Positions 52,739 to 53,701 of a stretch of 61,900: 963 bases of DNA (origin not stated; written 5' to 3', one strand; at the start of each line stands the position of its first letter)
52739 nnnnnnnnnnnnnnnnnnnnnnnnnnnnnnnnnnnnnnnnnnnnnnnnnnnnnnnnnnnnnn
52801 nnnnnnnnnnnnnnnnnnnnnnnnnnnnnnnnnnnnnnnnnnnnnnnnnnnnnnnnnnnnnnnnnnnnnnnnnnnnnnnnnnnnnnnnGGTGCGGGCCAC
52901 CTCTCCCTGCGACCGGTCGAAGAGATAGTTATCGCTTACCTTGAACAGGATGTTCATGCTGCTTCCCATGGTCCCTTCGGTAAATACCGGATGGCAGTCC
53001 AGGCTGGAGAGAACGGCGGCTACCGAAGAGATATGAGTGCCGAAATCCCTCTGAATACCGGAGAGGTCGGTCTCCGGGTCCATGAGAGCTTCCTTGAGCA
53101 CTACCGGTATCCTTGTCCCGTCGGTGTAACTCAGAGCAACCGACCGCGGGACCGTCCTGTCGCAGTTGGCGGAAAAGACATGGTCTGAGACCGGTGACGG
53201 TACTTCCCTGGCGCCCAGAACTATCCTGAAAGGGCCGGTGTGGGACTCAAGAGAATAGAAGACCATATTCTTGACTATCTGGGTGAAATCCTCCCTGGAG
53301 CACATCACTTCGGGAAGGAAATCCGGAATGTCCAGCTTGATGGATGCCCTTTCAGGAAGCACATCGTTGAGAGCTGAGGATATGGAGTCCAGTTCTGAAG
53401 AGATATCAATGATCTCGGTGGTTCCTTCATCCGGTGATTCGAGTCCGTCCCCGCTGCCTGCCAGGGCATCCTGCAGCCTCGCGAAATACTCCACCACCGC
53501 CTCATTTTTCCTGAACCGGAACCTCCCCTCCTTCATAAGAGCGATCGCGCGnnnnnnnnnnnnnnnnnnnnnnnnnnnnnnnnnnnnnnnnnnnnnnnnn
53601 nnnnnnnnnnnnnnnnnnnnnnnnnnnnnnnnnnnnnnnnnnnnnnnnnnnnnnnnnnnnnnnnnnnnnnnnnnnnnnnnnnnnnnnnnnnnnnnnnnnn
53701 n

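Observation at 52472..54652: Hybrid sensor pseudokinase: no phospho-His, broken ATP pocket, altered receiver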

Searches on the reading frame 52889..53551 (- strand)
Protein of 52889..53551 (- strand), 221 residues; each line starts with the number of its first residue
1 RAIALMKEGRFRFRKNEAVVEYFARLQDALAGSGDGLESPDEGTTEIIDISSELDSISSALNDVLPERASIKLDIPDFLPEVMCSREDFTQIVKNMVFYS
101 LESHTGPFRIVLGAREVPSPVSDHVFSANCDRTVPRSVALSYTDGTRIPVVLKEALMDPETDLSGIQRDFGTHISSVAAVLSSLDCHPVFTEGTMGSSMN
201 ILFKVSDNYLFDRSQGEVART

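Call 17: search_solved_structures(query=A2, max_evalue=10, show_alignments=4)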
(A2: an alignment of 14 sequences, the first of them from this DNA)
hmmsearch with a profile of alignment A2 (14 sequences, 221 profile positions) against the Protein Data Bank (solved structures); distinct sequences matched with E-value up to 10: 0.

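Call 36: search_protein_representatives(alignment_id=A2)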
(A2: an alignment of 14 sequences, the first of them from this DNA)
Query: 14 sequences, 221 profile positions. Proteins with E-value up to 0.001 (for the whole library): 28; up to 1e-10: 17; up to 1e-30: 9. The best 28 are listed.
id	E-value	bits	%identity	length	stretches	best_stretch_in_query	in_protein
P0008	9.9e-115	397.8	-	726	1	1-220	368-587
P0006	3.7e-108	376.3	-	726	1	2-220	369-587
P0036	5.1e-106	369.3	-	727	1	2-219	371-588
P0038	1.5e-94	331.8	-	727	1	1-213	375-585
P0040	9.8e-78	276.8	-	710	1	4-214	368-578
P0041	1.3e-77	276.4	-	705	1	5-216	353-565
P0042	5.9e-61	222.0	-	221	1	96-203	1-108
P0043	7.8e-50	185.6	-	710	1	15-214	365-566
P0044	8.0e-37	143.1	-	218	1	134-215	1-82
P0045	4.8e-27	111.1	-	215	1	148-219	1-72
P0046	1.7e-16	76.6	-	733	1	38-210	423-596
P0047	4.4e-16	75.3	-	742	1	26-209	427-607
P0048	1.6e-15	73.4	-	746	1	38-211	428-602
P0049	2.7e-14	69.4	-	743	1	31-207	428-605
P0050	1.5e-12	63.7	-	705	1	17-204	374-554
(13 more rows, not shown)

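Call 79: predict_structure(alignment_id=A2)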
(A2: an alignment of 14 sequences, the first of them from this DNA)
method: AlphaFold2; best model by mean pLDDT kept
length: 221 residues; sequences in the alignment: 14
mean_pLDDT: 78.7   pTM: 0.67
mean pLDDT of the five models: 78.7, 78.0, 76.2, 76.2, 74.9
residues with pLDDT >= 90: 86; 70-90: 85; 50-70: 18; < 50: 32
segments of 3 or more residues with pLDDT < 50: 32-44, 126-131, 210-221
pLDDT, mean of each block of 10 residues (from residue 1): 75 82 79 37 65 94 95 88 92 95 91 82 49 72 92 84 83 93 86 87 77 38 35
secondary structure, 60 per line:
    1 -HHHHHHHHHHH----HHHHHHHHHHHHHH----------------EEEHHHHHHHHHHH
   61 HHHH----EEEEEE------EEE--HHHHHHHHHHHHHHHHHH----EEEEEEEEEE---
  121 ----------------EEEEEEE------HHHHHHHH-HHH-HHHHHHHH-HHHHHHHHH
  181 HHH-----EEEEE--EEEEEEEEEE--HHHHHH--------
elements in order: H2-12 H17-30 E47-49 H50-64 E69-74 E81-83 H86-103 E108-117 E137-143 H150-157 H163-170 H172-183 E189-193 E196-205 H208-213

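Call 81: fold_search(model_id=the predicted structure, library=pdb)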
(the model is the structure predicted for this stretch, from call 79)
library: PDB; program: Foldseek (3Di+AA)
matches with E <= 10: 828; with E <= 0.001: 209
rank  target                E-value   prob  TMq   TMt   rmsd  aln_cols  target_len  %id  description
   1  8vc9_F                2.4e-08  1.00  0.53  0.33  14.1       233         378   14  Hybrid response regulator LvrB from Leptospira / phosphorylated REC form (released 2024-12-18)
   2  8vc9_E                2.8e-08  1.00  0.49  0.31  14.5       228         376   14  Hybrid response regulator LvrB from Leptospira / phosphorylated REC form (released 2024-12-18)
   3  5idm_B                3.2e-08  1.00  0.57  0.70   4.4       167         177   14  Bifunctional histidine kinase CckA (domain, CA) in complex with c-di-GMP and AMPPNP/Mg2+ (released 2016-10-05)
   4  8vc9_B                4.1e-08  1.00  0.50  0.32  15.6       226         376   13  Hybrid response regulator LvrB from Leptospira / phosphorylated REC form (released 2024-12-18)
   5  8vc9_D                4.9e-08  1.00  0.54  0.34  15.9       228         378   13  Hybrid response regulator LvrB from Leptospira / phosphorylated REC form (released 2024-12-18)
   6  8vc9_C                6.6e-08  1.00  0.49  0.31  16.4       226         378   15  Hybrid response regulator LvrB from Leptospira / phosphorylated REC form (released 2024-12-18)
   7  5idm_A                1.0e-07  1.00  0.57  0.69   4.4       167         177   14  Bifunctional histidine kinase CckA (domain, CA) in complex with c-di-GMP and AMPPNP/Mg2+ (released 2016-10-05)
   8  8vc9_A                1.3e-07  1.00  0.49  0.31  15.5       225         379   13  Hybrid response regulator LvrB from Leptospira / phosphorylated REC form (released 2024-12-18)
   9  4cb0_B                1.4e-07  1.00  0.46  0.46  10.4       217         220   12  Crystal structure of CpxAHDC in complex with ATP (hexagonal form) (released 2014-02-12)
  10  9qq6_A                1.5e-07  1.00  0.51  0.25  16.1       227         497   14  Structure of the Azotobacter vinelandii NifL-NifA complex (released 2025-06-18)
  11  3cgy_A                2.1e-07  1.00  0.46  0.72   3.0       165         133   14  Crystal Structure of Salmonella Sensor Kinase PhoQ catalytic domain in complex with radicicol (released 2008-05-13)
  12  5idj                  2.1e-07  1.00  0.57  0.52  13.8       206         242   15  Bifunctional histidine kinase CckA (domains DHp-CA) in complex with ADP/Mg2+ (released 2016-10-05)
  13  9eut_A                2.2e-07  1.00  0.51  0.17  12.4       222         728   12  Cryo-EM structure of the full-length Pseudomonas aeruginosa bacteriophytochrome in its Pr state (released 2024-09-04)
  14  3cgz_C                2.3e-07  1.00  0.46  0.72   5.1       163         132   14  Crystal Structure of Salmonella Sensor Kinase PhoQ catalytic domain (released 2008-05-13)
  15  9jfj_C                2.3e-07  1.00  0.49  0.48  14.3       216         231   12  Crystal structure of the cytoplasmic domain of ZraS in ADP-bound form (released 2025-03-26)
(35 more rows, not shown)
